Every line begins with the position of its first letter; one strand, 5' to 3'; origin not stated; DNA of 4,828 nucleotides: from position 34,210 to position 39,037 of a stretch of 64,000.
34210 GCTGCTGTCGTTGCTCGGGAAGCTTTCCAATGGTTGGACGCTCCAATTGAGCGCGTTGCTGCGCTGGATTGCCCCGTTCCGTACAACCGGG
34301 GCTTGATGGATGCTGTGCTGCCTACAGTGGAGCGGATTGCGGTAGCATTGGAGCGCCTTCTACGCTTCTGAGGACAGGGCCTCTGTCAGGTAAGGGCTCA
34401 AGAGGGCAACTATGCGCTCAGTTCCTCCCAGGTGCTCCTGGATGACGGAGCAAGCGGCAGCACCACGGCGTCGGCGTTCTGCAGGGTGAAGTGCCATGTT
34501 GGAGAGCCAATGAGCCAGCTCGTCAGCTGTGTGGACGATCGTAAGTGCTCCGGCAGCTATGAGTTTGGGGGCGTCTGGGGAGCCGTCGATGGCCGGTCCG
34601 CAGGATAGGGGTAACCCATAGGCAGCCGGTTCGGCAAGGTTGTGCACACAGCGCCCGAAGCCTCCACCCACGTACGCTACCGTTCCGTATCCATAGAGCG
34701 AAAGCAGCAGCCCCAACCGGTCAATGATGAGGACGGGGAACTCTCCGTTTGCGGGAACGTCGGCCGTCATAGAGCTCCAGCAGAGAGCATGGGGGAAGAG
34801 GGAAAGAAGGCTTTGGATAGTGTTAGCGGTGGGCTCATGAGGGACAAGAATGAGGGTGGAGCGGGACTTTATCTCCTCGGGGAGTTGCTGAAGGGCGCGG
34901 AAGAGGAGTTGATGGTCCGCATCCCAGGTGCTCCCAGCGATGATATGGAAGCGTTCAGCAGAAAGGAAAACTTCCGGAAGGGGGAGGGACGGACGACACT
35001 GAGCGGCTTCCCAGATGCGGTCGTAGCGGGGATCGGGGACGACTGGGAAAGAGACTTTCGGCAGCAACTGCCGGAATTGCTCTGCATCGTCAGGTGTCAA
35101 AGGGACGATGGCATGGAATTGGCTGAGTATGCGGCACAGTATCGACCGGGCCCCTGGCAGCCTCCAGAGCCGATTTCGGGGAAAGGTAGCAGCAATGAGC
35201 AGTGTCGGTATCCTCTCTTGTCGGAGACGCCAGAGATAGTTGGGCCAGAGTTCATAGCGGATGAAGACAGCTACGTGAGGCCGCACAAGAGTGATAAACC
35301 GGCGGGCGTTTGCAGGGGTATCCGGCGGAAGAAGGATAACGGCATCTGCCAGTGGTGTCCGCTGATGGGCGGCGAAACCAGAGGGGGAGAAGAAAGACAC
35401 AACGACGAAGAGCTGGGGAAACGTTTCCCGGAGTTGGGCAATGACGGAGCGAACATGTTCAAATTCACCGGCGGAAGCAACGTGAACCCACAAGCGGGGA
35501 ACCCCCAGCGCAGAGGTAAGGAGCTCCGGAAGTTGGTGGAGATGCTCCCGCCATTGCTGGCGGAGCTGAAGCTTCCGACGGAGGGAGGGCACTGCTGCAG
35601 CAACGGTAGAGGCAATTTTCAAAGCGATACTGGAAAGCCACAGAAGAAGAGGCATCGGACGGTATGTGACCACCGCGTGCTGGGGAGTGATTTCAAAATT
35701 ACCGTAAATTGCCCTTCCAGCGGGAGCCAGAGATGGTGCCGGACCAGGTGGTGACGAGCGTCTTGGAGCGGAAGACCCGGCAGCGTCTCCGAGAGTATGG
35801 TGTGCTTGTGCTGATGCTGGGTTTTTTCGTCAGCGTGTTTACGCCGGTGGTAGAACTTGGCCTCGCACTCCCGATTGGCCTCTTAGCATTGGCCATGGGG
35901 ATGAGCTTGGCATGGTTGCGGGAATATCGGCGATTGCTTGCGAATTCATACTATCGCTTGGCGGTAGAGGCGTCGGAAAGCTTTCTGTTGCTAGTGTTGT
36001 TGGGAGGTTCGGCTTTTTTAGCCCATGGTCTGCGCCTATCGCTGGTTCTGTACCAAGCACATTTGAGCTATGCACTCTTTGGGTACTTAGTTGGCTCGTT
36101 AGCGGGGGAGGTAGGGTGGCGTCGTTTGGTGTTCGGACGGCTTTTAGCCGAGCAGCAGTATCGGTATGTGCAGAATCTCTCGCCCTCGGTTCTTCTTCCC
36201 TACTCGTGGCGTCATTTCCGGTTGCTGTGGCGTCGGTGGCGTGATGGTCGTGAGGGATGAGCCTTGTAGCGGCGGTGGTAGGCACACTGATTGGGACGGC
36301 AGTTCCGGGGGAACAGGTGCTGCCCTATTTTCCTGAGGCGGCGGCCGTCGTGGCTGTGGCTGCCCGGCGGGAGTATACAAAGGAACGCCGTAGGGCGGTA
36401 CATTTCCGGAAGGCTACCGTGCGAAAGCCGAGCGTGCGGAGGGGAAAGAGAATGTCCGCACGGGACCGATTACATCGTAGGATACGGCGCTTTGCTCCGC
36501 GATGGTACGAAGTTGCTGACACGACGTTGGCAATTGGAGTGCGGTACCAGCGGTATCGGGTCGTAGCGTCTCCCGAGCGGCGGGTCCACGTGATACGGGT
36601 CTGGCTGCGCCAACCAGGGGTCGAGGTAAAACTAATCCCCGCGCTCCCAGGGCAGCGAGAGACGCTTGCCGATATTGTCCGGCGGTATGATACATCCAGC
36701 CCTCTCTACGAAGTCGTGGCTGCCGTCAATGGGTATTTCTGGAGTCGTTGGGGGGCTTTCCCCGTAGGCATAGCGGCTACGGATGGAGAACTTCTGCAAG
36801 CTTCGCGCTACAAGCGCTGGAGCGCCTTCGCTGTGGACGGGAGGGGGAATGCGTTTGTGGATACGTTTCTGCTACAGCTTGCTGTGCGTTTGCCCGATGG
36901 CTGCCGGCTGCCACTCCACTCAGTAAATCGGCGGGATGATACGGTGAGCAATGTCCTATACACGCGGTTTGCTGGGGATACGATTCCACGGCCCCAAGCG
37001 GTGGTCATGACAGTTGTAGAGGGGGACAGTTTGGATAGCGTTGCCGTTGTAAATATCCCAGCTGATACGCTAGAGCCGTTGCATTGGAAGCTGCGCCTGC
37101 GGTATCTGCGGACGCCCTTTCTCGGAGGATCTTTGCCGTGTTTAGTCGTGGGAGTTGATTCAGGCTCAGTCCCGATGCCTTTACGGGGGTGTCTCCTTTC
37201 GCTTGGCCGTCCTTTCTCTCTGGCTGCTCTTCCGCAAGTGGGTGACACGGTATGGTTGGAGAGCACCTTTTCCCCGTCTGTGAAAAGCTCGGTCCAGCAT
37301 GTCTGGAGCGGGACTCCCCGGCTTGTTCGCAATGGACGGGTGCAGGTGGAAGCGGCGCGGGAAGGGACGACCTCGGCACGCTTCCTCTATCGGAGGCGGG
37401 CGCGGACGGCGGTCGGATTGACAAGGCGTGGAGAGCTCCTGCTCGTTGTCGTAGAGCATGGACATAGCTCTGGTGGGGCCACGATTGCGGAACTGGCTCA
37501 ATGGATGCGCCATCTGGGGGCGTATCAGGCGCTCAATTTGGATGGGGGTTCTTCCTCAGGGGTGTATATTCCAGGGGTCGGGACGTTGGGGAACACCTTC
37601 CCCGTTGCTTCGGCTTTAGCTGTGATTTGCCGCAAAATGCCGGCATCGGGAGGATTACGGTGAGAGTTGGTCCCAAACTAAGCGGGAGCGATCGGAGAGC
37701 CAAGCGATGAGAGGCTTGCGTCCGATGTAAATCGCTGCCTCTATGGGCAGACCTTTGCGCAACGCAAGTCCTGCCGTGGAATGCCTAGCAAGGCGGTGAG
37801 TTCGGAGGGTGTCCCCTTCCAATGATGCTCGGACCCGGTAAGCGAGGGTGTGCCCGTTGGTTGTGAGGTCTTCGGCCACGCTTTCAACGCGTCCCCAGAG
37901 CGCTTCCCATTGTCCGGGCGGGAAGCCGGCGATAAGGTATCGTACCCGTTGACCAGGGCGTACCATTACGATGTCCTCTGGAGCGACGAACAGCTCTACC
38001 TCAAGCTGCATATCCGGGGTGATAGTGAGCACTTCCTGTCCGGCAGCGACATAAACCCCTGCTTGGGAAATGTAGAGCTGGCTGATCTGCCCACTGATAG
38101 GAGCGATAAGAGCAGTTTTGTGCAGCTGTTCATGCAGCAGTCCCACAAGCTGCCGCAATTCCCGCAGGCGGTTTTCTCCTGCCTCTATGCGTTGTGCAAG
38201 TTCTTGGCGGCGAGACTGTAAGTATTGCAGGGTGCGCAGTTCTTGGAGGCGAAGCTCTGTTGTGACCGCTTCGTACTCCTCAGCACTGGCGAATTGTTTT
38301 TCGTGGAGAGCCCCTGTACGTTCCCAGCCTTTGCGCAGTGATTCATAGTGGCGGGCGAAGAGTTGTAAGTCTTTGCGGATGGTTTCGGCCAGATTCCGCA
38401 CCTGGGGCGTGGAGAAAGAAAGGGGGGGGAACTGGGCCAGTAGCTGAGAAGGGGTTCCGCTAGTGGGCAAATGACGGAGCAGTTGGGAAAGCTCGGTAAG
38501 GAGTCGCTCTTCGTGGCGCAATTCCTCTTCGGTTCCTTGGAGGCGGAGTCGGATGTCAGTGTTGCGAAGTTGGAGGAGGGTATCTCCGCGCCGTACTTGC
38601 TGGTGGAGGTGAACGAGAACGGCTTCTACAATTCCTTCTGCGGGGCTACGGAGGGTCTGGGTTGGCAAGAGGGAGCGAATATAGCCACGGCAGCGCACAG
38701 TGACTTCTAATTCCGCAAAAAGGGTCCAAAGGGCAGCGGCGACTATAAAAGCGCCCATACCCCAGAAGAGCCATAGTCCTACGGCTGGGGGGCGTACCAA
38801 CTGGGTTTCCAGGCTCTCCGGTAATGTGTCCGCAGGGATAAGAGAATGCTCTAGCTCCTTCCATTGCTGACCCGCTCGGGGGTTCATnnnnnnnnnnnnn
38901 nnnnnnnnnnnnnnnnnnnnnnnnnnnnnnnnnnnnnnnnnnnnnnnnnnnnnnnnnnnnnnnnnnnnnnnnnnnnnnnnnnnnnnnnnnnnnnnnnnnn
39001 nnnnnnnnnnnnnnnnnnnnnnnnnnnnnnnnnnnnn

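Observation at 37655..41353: Orphan C39-peptidase ABC exporter + HlyD pair abutting a tRNA tandem, with no double-glycine substrate gene in cis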

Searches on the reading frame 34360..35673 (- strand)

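Call 3: search_protein_families(library=pfam, proteins=[window:34360-35673:-])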
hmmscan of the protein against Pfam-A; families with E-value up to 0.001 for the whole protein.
window:34360-35673:- (437 aa): 1 family
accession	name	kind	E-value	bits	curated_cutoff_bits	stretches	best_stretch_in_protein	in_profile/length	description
PF04413.22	Glycos_transf_N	-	1.3e-36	126.2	23.9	1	40-218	2-178/179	3-Deoxy-D-manno-octulosonic-acid transferase (kdotransferase)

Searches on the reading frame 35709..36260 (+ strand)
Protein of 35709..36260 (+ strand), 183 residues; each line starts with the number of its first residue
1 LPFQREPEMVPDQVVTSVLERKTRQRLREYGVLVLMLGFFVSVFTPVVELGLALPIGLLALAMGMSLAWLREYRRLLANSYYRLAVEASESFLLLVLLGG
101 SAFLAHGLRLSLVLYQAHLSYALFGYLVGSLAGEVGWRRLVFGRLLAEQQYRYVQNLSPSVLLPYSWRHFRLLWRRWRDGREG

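Call 3: search_protein_families(library=pfam, proteins=[window:35709-36260:+])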
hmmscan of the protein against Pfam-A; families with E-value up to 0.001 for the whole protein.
window:35709-36260:+ (183 aa): 1 family
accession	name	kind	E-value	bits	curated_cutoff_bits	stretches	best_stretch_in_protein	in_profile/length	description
PF11804.13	DUF3325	-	0.00074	20.1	26.8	1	12-80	23-90/101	Protein of unknown function (DUF3325)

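Call 25: search_protein_families(library=ncbifam, proteins=[window:35709-36260:+], max_evalue=1)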
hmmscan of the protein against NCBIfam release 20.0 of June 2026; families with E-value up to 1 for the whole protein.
window:35709-36260:+ (183 aa): 0 families

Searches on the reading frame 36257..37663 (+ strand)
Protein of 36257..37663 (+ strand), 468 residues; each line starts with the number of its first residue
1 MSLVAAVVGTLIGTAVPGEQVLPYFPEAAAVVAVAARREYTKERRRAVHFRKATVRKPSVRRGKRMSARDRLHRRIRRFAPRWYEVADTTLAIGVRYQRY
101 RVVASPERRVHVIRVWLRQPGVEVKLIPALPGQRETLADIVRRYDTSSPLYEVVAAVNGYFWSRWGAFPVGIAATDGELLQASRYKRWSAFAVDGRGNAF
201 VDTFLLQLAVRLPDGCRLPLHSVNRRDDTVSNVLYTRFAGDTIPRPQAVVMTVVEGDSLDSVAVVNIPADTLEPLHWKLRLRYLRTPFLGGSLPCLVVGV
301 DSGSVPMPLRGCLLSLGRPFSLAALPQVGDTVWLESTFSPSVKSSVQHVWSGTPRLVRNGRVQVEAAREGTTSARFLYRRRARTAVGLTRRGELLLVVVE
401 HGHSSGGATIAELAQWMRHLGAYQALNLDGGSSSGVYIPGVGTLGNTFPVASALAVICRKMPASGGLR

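Call 3: search_protein_families(library=pfam, proteins=[window:36257-37663:+])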
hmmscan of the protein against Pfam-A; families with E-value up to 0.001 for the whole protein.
window:36257-37663:+ (468 aa): 1 family
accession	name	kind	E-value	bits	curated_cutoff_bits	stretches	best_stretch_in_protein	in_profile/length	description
PF09992.14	NAGPA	-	2.2e-29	103.2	25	1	338-456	54-168/169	Phosphodiester glycosidase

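Call 4: search_protein_families(library=ncbifam, proteins=[window:36257-37663:+])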
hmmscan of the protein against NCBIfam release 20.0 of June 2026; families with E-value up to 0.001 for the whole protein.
window:36257-37663:+ (468 aa): 0 families

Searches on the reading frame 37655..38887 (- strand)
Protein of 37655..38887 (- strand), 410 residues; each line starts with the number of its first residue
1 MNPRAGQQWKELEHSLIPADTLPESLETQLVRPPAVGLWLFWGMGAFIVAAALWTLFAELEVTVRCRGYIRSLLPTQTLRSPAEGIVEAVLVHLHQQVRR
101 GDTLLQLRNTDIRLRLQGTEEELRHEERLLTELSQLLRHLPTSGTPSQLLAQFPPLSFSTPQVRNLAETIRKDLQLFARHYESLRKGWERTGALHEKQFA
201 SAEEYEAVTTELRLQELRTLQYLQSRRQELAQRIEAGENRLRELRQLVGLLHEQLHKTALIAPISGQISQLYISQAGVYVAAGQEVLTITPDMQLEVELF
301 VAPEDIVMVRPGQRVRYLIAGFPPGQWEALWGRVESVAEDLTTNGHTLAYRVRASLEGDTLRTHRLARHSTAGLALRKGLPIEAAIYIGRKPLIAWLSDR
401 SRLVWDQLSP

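Call 3: search_protein_families(library=pfam, proteins=[window:37655-38887:-])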
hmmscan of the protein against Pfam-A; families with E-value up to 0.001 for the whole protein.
window:37655-38887:- (410 aa): 3 families
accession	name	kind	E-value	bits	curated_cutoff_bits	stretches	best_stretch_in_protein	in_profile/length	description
PF13437.12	HlyD_3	-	6.7e-20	72.2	22.2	1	260-359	2-96/106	HlyD family secretion protein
PF16576.10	HlyD_D23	-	1.1e-11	44.8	30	1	222-363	63-210/214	Barrel-sandwich domain of CusB or HlyD membrane-fusion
PF13533.13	Biotin_lipoyl_2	-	1.8e-06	28.1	29.8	0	78-107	2-31/32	Biotin-lipoyl like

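Call 4: search_protein_families(library=ncbifam, proteins=[window:37655-38887:-])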
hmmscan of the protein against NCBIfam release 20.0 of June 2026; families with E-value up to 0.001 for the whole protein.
window:37655-38887:- (410 aa): 10 families
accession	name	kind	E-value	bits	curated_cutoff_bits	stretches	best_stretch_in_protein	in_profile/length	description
TIGR01843.1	type_I_hlyD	subfamily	7.2e-36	124.1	208.65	2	204-397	217-407/422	HlyD family type I secretion periplasmic adaptor subunit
TIGR01730.1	RND_mfp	subfamily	3.3e-18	65.7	94.9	2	195-355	76-228/322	efflux RND transporter periplasmic adaptor subunit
TIGR03794.1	NHLM_micro_HlyD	equivalog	2.1e-15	56.6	156.2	1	43-315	25-314/421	NHLP bacteriocin system secretion protein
TIGR00998.1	8a0101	subfamily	3.9e-14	52.4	390.8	1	83-316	49-262/334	EmrA/EmrK family multidrug efflux transporter periplasmic adaptor subunit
TIGR01000.1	bacteriocin_acc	subfamily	8.1e-13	48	258.85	2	200-356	261-418/457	bacteriocin secretion accessory protein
TIGR00999.1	8a0102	subfamily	1.6e-08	34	319.3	1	163-355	18-185/271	CzcB/NccB family metal efflux transporter periplasmic adaptor subunit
NF007785.0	PRK10476.1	equivalog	1.7e-06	27.1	376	1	186-337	135-284/347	multidrug transporter subunit MdtN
NF038010.1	ABC_adapt_DarC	equivalog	1e-05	24.4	450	1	171-287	141-259/417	darobactin export ABC transporter periplasmic adaptor subunit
NF007850.1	PRK10559.1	equivalog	0.0004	19.6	400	0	234-367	124-251/303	p-hydroxybenzoic acid efflux pump subunit AaeA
NF008606.0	PRK11578.1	equivalog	0.0004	19.6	342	1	250-329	176-257/371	macrolide transporter subunit MacA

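Call 51: search_solved_structures(query=window:37655-38887:-, max_evalue=0.01)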
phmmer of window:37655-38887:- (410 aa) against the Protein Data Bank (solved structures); distinct sequences matched with E-value up to 0.01: 8.
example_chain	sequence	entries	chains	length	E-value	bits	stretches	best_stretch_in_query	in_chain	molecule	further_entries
8dck_C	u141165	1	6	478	1.3e-12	50.8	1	248-397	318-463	Membrane fusion protein (MFP) family protein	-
7sgr_H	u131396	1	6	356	8.2e-07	31.7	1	14-170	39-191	Membrane fusion protein (MFP) family protein,Hemolysin secretion protein D, chromosomal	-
5nen_A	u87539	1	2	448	2.9e-06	29.9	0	218-397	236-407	Lipase C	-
4tko_B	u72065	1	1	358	6.2e-06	28.9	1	228-329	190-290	EmrA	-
9qgy_G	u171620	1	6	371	0.00021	23.8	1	250-329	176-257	Macrolide export protein MacA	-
20yy_D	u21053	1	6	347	0.0031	20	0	168-315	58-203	Multidrug efflux RND transporter periplasmic adaptor subunit MexJ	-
3fpp_A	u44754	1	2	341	0.0038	19.7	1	248-328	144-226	Macrolide-specific efflux protein macA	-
5nik_D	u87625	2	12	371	0.0046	19.4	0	248-328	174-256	Macrolide export protein MacA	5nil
